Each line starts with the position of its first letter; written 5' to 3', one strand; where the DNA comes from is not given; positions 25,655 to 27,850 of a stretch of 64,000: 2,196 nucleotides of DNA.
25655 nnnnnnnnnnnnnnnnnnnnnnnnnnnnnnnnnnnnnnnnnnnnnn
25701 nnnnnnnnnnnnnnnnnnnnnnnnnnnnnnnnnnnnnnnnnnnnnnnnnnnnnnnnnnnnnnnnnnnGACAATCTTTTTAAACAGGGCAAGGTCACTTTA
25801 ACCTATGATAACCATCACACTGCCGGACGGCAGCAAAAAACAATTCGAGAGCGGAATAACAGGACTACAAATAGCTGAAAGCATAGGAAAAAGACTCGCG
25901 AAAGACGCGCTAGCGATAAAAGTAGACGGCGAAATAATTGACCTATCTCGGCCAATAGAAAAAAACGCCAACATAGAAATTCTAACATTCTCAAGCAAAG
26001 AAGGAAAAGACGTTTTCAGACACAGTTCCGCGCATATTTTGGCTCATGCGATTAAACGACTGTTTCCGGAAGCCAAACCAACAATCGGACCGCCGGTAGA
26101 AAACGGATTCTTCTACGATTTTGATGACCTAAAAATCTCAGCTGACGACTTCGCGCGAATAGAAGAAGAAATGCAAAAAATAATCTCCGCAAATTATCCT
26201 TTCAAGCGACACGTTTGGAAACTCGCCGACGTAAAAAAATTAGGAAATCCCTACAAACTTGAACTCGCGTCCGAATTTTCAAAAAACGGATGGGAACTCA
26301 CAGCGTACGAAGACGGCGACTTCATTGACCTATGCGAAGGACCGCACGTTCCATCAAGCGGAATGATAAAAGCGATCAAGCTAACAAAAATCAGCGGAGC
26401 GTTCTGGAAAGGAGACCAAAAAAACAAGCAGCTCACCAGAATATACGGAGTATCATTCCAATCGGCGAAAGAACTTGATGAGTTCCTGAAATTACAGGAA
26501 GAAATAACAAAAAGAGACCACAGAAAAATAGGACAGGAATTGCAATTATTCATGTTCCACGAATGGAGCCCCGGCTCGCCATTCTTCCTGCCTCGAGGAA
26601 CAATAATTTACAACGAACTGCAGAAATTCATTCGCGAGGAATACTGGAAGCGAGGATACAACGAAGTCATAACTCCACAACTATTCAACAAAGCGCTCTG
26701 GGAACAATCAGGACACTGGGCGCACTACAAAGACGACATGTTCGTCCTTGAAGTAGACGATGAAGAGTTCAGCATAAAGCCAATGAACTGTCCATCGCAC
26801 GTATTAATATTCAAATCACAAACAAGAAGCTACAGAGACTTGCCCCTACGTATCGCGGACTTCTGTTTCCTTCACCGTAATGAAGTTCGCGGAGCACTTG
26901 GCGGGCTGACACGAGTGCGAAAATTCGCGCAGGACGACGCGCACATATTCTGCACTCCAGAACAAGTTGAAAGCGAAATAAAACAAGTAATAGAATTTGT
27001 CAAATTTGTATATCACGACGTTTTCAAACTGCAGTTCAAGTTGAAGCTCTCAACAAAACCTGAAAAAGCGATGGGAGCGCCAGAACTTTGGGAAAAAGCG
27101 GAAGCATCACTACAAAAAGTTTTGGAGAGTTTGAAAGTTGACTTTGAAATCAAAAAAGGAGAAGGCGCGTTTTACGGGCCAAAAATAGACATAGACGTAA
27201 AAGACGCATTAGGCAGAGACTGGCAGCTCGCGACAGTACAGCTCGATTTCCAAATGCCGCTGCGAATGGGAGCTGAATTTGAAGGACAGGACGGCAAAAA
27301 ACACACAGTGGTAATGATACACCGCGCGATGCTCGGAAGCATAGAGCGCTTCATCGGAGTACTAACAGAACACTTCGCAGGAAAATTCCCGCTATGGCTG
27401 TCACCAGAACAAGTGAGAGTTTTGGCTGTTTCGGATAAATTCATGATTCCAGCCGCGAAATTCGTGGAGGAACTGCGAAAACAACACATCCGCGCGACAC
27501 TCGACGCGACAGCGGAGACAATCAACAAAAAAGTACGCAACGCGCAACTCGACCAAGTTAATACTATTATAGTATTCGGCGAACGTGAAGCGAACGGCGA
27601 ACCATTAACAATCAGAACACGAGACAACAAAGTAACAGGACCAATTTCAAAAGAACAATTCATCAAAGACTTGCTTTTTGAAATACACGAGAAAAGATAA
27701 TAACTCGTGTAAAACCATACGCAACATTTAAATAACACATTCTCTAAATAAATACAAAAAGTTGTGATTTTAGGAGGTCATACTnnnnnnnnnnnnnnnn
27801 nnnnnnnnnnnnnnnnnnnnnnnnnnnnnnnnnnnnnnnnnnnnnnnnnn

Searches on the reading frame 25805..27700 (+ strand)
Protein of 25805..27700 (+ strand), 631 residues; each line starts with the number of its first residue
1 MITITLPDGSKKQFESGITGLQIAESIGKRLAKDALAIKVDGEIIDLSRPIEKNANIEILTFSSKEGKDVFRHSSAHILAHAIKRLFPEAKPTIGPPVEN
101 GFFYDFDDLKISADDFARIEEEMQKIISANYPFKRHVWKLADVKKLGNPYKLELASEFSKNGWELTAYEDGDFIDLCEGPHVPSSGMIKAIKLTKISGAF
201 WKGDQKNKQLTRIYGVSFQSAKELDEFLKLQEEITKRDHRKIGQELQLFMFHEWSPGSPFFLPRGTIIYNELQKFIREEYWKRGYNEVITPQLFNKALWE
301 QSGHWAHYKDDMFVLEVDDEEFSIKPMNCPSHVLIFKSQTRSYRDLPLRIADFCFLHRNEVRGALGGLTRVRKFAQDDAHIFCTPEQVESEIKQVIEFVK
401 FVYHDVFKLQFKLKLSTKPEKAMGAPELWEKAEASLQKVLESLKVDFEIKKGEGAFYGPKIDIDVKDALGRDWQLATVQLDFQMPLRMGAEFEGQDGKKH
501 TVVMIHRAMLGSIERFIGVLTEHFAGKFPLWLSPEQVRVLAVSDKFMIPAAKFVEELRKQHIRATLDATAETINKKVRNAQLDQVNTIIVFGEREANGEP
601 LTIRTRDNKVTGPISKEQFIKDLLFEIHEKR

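Call 10: search_protein_families(library=pfam, proteins=[window:25805-27700:+], max_evalue=0.01)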
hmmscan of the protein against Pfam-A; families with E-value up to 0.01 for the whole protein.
window:25805-27700:+ (631 aa): 4 families
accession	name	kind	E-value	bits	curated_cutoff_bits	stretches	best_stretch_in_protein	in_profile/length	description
PF00587.30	tRNA-synt_2b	-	8.3e-48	163.2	29.3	1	318-524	6-179/179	tRNA synthetase class II core domain (G, H, P, S and T)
PF03129.25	HGTP_anticodon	-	2.1e-16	60.3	21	1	536-622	1-90/94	Anticodon binding domain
PF07973.19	tRNA_SAD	-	5.9e-14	52.2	24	1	168-214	4-44/44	Threonyl and Alanyl tRNA synthetase second additional domain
PF02824.27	TGS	-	2.9e-12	46.9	22.2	1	2-61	1-60/60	TGS domain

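Call 15: find_encoding_contigs(protein=window:25805-27700:+, flank=3000, max_places=10)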
Protein window:25805-27700:+ (631 aa): 19 contigs read that carry it; 10 places shown.
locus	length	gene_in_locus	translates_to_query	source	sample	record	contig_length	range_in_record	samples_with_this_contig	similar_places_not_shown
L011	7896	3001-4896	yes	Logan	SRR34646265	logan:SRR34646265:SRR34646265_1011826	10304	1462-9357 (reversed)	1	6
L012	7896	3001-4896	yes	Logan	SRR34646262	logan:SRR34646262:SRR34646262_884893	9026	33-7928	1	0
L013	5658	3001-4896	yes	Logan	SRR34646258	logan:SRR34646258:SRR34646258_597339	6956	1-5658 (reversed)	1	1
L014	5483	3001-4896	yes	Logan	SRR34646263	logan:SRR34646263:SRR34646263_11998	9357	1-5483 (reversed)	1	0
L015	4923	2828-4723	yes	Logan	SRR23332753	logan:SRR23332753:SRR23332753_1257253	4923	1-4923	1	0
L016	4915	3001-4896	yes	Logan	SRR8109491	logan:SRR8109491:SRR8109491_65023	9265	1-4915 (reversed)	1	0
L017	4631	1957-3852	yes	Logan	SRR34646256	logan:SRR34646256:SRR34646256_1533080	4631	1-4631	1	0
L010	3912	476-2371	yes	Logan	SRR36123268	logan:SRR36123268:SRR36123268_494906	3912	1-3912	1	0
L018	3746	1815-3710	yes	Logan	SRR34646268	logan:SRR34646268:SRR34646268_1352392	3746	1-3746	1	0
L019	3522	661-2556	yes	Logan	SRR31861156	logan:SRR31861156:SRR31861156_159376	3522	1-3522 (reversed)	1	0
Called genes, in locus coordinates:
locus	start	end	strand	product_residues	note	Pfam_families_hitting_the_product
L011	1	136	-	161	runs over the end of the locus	PF00293:NUDIX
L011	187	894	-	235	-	PF08713:DNA_alkylation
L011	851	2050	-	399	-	-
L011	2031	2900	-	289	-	PF02481:DNA_processg_A, PF18306:LDcluster4 (weak)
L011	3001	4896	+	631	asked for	PF02824:TGS, PF07973:tRNA_SAD, PF00587:tRNA-synt_2b, PF03129:HGTP_anticodon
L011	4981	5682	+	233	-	-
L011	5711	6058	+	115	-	PF01981:PTH2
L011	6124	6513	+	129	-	PF01092:Ribosomal_S6e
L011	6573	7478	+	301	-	-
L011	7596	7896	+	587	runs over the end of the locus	?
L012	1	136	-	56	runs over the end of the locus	?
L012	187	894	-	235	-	PF08713:DNA_alkylation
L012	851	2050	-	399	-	-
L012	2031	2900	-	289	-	PF02481:DNA_processg_A, PF18306:LDcluster4 (weak)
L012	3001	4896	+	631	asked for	PF02824:TGS, PF07973:tRNA_SAD, PF00587:tRNA-synt_2b, PF03129:HGTP_anticodon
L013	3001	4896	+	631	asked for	PF02824:TGS, PF07973:tRNA_SAD, PF00587:tRNA-synt_2b, PF03129:HGTP_anticodon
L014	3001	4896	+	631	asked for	PF02824:TGS, PF07973:tRNA_SAD, PF00587:tRNA-synt_2b, PF03129:HGTP_anticodon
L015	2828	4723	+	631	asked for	PF02824:TGS, PF07973:tRNA_SAD, PF00587:tRNA-synt_2b, PF03129:HGTP_anticodon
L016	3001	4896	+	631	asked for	PF02824:TGS, PF07973:tRNA_SAD, PF00587:tRNA-synt_2b, PF03129:HGTP_anticodon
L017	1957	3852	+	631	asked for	PF02824:TGS, PF07973:tRNA_SAD, PF00587:tRNA-synt_2b, PF03129:HGTP_anticodon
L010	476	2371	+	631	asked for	PF02824:TGS, PF07973:tRNA_SAD, PF00587:tRNA-synt_2b, PF03129:HGTP_anticodon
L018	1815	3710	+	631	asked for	PF02824:TGS, PF07973:tRNA_SAD, PF00587:tRNA-synt_2b, PF03129:HGTP_anticodon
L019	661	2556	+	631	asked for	PF02824:TGS, PF07973:tRNA_SAD, PF00587:tRNA-synt_2b, PF03129:HGTP_anticodon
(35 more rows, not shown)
